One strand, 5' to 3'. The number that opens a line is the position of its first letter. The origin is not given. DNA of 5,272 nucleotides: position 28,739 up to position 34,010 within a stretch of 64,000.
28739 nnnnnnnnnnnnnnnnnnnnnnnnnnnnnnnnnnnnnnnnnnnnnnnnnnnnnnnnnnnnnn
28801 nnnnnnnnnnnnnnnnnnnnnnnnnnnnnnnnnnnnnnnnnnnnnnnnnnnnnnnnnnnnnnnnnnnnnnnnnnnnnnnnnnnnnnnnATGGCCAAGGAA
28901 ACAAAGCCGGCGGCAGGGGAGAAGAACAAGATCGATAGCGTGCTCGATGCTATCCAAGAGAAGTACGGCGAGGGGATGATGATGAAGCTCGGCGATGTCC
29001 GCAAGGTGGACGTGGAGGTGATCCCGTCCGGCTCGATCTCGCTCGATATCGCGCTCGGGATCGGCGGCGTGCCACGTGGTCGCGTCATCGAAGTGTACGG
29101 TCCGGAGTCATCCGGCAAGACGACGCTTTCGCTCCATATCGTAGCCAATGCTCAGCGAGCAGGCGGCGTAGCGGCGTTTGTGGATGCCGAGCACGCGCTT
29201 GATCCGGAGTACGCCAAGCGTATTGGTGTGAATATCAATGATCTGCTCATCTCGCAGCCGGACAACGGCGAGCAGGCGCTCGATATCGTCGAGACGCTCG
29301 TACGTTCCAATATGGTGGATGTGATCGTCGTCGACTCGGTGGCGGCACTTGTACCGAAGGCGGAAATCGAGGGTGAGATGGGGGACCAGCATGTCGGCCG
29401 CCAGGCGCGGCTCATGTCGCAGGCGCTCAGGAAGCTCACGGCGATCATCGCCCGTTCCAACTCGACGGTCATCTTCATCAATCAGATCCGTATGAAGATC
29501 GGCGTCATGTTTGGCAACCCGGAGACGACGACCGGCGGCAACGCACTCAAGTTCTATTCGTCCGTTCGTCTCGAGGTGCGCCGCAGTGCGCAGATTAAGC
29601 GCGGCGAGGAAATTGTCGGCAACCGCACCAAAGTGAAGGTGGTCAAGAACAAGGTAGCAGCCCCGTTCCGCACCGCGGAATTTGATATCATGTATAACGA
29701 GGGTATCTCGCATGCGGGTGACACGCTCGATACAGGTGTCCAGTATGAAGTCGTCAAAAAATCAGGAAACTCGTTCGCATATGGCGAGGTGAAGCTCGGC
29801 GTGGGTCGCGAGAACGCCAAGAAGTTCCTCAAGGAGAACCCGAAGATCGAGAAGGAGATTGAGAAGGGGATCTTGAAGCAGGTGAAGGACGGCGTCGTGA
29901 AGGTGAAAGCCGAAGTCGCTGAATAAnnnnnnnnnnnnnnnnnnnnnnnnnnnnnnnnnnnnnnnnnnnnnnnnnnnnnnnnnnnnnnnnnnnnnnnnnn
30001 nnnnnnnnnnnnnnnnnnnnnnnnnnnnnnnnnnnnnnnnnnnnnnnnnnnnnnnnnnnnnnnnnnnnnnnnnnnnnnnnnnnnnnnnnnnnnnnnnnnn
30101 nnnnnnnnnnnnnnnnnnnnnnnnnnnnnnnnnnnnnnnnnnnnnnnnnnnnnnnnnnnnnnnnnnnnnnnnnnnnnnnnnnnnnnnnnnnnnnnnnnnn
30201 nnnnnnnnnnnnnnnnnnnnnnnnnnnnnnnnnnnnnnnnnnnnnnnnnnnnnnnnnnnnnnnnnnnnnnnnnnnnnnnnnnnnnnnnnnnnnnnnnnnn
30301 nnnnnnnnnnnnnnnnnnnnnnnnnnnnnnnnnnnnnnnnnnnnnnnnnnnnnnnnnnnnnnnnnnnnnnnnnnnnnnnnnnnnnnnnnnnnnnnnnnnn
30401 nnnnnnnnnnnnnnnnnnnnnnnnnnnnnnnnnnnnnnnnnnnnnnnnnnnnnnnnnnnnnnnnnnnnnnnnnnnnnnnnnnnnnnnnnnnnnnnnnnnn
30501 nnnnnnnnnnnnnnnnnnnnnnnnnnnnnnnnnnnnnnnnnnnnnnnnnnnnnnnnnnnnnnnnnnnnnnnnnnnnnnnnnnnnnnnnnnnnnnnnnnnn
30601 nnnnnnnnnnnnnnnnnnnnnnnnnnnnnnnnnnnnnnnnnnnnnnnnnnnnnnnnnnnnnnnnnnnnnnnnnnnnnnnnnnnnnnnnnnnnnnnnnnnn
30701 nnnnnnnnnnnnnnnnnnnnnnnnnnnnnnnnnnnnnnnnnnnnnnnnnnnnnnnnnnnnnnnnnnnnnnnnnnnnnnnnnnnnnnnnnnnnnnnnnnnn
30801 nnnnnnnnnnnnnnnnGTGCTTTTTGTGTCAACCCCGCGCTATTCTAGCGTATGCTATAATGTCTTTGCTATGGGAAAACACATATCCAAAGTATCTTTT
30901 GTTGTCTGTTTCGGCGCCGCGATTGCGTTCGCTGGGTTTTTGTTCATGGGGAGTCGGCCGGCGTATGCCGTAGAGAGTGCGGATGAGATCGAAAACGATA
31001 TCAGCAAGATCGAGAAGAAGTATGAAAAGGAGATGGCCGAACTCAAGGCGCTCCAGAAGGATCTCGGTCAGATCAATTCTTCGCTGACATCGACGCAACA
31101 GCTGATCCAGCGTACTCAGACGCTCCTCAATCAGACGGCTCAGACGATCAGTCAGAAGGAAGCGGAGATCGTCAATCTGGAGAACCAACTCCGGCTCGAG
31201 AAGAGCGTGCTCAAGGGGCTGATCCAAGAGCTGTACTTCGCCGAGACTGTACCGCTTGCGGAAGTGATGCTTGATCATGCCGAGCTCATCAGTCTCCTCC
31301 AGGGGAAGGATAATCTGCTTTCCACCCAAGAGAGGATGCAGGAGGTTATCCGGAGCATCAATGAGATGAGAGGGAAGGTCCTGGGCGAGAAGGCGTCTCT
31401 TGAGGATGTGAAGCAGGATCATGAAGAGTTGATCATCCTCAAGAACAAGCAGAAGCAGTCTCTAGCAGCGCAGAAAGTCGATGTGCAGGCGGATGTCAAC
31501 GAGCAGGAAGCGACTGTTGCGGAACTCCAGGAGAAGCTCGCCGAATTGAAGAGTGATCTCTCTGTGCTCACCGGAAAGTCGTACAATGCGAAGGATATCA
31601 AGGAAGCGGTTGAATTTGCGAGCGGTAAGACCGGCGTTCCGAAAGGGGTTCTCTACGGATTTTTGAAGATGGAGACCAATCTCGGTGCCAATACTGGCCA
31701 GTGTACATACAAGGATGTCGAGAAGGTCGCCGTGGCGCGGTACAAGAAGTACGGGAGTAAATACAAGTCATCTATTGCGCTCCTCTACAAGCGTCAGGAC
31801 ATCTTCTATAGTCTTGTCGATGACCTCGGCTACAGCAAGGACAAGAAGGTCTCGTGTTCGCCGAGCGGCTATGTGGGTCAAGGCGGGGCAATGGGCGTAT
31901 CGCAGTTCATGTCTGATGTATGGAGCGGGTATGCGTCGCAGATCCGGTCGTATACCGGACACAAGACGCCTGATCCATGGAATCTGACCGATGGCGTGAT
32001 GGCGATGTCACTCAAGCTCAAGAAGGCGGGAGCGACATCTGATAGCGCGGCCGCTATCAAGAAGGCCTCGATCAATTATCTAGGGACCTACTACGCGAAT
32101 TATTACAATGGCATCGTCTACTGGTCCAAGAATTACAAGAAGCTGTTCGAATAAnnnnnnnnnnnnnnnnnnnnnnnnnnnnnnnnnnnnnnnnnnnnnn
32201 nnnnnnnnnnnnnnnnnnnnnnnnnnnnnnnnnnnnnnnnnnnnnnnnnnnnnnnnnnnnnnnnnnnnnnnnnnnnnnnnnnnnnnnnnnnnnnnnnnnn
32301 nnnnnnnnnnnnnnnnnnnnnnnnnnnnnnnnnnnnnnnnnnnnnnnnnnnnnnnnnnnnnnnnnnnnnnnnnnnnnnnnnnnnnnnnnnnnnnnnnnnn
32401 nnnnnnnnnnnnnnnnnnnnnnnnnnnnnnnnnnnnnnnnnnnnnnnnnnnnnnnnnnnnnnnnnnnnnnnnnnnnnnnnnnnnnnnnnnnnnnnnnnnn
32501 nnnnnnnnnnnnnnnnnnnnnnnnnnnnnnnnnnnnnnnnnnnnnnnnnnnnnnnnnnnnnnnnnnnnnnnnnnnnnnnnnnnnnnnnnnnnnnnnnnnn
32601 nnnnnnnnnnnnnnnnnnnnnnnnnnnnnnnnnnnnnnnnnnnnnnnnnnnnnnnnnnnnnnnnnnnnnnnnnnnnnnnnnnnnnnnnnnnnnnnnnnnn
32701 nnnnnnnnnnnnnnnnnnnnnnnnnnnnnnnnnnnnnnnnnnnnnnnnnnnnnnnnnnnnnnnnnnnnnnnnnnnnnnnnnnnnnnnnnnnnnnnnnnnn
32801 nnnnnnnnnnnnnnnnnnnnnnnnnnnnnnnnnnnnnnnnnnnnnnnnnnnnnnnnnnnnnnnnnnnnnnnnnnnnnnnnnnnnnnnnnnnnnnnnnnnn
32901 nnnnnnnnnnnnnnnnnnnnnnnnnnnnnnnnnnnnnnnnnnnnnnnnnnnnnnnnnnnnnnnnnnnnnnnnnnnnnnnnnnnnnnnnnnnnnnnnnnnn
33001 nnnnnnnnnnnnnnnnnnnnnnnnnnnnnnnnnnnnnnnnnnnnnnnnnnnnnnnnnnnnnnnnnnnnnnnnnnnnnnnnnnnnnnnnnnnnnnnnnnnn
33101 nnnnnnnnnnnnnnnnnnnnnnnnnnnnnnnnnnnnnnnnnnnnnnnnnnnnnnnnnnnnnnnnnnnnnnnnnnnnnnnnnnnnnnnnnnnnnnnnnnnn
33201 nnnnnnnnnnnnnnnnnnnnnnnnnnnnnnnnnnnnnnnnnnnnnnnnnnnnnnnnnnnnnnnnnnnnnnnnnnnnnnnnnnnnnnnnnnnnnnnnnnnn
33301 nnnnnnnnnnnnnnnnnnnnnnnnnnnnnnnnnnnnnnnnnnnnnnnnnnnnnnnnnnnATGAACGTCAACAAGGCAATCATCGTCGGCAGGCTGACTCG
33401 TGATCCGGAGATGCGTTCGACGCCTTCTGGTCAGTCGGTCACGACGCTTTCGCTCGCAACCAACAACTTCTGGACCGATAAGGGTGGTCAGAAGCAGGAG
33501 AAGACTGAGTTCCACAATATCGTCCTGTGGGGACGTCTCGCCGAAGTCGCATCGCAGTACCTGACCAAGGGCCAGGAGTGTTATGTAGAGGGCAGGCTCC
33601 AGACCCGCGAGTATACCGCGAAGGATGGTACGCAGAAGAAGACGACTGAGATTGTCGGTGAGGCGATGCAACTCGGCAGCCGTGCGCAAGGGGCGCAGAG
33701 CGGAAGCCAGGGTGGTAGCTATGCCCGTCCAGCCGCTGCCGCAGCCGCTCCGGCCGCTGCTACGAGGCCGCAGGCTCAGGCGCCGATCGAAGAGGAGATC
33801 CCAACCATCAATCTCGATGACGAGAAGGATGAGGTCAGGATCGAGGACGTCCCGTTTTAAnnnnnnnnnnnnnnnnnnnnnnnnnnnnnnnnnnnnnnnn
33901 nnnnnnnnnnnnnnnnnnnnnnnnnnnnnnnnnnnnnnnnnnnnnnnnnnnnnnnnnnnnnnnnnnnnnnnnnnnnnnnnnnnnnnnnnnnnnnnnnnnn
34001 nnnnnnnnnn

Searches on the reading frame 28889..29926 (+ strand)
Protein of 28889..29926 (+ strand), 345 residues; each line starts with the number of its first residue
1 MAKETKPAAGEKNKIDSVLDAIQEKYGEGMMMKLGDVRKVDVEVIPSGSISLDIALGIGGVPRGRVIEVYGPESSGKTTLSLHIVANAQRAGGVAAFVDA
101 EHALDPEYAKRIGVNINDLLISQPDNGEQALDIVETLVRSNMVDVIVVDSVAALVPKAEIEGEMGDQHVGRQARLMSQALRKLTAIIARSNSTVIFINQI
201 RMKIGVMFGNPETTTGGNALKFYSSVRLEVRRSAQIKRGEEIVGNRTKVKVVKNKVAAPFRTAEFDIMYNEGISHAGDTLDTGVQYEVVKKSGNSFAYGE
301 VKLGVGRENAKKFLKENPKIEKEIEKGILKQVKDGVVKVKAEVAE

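Call 11: find_related_loci(query=window:28889-29926:+, collection=genome_contigs, flank=10000)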
Query window:28889-29926:+ (345 aa) in genome_contigs; peptide patterns used: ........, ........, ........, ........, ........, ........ (x = any residue, [..] = any of these).
600 stretches matched a pattern (row limit reached: there are more); 590 encode a relative of the query (tblastn E <= 1e-3); the best 80 are kept; 80 distinct loci.
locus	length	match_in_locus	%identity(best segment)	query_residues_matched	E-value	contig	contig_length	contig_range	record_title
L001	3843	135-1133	86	9-341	0e+0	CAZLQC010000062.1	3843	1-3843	MAG TPA_asm: uncultured Bdellovibrionales bacterium isolate SRP286056_co1_457 genome assembly, contig: NODE_37483_length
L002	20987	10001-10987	78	1-328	7e-174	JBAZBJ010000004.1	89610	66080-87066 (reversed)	MAG: Parcubacteria group bacterium isolate SO_2017_GW1_11 NODE_1600_length_89610_cov_1.582390_OW334_2017, whole genome s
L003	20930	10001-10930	86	25-334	3e-172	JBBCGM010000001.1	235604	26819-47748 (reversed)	MAG: Candidatus Moraniibacteriota bacterium isolate CoA_maxb_bin.113 s10974.ctg010996l, whole genome shotgun sequence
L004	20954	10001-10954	71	15-332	1e-156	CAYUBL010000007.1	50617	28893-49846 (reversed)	MAG TPA_asm: uncultured Candidatus Saccharibacteria bacterium isolate SRP170004_co1_552 genome assembly, contig: NODE_80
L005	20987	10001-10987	67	1-330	5e-153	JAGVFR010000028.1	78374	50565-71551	MAG: bacterium isolate DeMMO2_27 c_000000040905, whole genome shotgun sequence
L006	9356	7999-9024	65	1-333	2e-151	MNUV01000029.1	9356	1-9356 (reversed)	MAG: Candidatus Falkowbacteria bacterium CG1_02_41_21 cg1_0.2_scaffold_7511_c, whole genome shotgun sequence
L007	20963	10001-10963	68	10-330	5e-150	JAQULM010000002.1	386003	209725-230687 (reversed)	MAG: Patescibacteria group bacterium isolate STD1_130 NODE_35_length_386003_cov_7.042643_Sandtown_D1, whole genome shotg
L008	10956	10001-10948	72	9-324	1e-149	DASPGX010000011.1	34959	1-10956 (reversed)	MAG TPA_asm: Candidatus Paceibacterota bacterium isolate SMAG_U16462 k141_851376, whole genome shotgun sequence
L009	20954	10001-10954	69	10-328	9e-150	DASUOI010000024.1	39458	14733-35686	MAG TPA_asm: Candidatus Saccharimonadales bacterium isolate SMAG_U1624 k141_157688, whole genome shotgun sequence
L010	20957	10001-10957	68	10-329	2e-149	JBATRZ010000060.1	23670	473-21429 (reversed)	MAG: Candidatus Saccharimonadales bacterium isolate MFD10470_ilm_asm_bin33 k127_87042, whole genome shotgun sequence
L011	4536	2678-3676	66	1-334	7e-152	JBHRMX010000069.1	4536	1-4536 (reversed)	MAG: Candidatus Nanoperiomorbus sp. isolate 758__bin.8 NODE_4812_length_4536_cov_9.0000_ID_151153, whole genome shotgun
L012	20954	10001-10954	68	10-328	7e-149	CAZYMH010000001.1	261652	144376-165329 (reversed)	MAG TPA_asm: uncultured Candidatus Saccharibacteria bacterium isolate SRP300315_co1_59 genome assembly, contig: NODE_9_l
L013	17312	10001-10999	66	1-334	5e-149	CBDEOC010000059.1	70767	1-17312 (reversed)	MAG TPA_asm: uncultured Candidatus Saccharibacteria bacterium isolate SRR25048779_binner12_Refined_19 genome assembly, c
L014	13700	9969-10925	67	12-329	2e-146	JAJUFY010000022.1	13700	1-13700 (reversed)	MAG: Ectothiorhodospiraceae bacterium isolate bin23 k141_1032670_length_13700_cov_49.4488, whole genome shotgun sequence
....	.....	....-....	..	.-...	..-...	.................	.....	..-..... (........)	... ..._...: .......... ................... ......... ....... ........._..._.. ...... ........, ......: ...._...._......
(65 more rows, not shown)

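Call 12: search_protein_families(library=pfam, proteins=[window:28889-29926:+])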
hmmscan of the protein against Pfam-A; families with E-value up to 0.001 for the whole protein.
window:28889-29926:+ (345 aa): 8 families
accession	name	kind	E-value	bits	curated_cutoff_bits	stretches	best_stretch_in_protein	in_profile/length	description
PF00154.27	RecA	-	1.8e-138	460.7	27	1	14-274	2-262/262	recA bacterial DNA recombination protein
PF21096.2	RecA_C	-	1.2e-17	64.2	27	1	277-332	1-56/57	RecA C-terminal domain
PF08423.17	Rad51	-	8.6e-11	42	22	1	42-238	5-217/244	Rad51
PF06745.19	ATPase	-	1.4e-07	31.6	26.6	1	51-246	7-206/231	KaiC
PF01637.24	ATPase_2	-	1.6e-05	25.3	33.2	1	65-190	21-108/225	ATPase domain predominantly from Archaea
PF02283.22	CobU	-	7.4e-05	22.8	27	1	69-198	3-122/168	Cobinamide kinase / cobinamide phosphate guanyltransferase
PF13481.12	AAA_25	-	0.00046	20.3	27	0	61-154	30-155/195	AAA domain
PF13479.12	AAA_24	-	0.00078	19.8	27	0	66-158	4-80/195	AAA domain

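Call 25: find_encoding_contigs(protein=window:28889-29926:+, flank=10000, max_places=10)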
Protein window:28889-29926:+ (345 aa): no gene with exactly this product is on record in the collection.

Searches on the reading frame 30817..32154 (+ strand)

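Call 12: search_protein_families(library=pfam, proteins=[window:30817-32154:+])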
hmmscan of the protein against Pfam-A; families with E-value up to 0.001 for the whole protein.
window:30817-32154:+ (445 aa): 2 families
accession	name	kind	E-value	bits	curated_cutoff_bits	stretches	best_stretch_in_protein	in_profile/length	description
PF13406.11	SLT_2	-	1.2e-09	38.3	24.3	1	223-409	36-204/292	Transglycosylase SLT domain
PF05667.16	CCDC22_CC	-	0.00023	20.9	39.2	1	56-133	194-271/477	CCDC22 protein coiled-coil region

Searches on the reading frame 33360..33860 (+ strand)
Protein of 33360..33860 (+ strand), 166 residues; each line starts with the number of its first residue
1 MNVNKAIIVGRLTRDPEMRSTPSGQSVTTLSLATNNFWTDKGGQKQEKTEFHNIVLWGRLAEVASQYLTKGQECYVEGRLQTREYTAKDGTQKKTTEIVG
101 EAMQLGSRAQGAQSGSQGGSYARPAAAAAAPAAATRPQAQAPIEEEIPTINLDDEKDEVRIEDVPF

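Call 12: search_protein_families(library=pfam, proteins=[window:33360-33860:+])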
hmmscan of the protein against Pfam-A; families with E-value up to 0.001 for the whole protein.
window:33360-33860:+ (166 aa): 2 families
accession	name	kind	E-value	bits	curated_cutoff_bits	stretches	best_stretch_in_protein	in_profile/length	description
PF00436.31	SSB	-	8.8e-37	125.8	26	1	3-105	1-103/104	Single-strand binding protein family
PF22657.2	SSB_1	-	0.00019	22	27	1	4-84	1-79/91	Another single-strand binding protein family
